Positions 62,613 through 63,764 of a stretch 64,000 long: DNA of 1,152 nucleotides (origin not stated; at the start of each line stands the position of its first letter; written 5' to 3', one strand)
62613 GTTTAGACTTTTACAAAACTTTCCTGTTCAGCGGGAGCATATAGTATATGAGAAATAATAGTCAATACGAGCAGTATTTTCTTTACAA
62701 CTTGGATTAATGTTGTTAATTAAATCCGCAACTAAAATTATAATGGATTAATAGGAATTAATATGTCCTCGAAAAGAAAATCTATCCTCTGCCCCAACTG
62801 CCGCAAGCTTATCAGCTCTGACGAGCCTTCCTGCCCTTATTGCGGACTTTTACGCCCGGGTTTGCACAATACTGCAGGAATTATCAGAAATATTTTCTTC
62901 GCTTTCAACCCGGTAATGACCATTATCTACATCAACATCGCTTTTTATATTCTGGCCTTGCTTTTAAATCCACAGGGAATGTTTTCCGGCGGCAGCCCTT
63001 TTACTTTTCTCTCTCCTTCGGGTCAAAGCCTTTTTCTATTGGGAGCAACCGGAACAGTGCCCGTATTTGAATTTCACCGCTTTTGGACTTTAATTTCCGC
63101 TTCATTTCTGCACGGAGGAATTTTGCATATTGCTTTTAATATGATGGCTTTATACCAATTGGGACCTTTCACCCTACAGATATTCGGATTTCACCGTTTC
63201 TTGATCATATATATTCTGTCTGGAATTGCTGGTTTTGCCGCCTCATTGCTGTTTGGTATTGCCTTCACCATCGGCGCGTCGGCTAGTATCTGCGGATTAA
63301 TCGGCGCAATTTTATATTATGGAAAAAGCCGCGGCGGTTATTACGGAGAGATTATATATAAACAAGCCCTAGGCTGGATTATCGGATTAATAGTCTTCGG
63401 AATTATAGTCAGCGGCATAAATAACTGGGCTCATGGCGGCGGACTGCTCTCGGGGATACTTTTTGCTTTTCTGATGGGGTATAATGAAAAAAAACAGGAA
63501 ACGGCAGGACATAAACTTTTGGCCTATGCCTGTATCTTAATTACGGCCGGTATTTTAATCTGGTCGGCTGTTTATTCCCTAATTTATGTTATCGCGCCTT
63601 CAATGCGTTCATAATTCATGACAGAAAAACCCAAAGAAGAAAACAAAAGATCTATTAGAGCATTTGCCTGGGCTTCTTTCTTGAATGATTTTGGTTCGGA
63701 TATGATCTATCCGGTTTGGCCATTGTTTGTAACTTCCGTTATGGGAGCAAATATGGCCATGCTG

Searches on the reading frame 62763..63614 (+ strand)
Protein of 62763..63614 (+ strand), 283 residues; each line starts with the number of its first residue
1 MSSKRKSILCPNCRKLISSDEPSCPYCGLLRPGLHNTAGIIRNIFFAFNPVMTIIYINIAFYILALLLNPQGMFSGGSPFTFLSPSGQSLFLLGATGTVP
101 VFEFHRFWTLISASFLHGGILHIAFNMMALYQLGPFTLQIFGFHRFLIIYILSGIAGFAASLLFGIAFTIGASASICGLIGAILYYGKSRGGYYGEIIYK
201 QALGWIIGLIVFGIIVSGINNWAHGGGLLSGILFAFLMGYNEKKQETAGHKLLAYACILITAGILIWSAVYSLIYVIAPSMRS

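Call 20: search_protein_families(library=pfam, proteins=[window:62763-63614:+], max_evalue=0.00001)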
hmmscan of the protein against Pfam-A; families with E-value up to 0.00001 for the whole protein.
window:62763-63614:+ (283 aa): 1 family
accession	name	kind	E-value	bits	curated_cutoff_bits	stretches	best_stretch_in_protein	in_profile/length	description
PF01694.28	Rhomboid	-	4.2e-26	92.3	22.6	1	106-239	3-141/143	Rhomboid domain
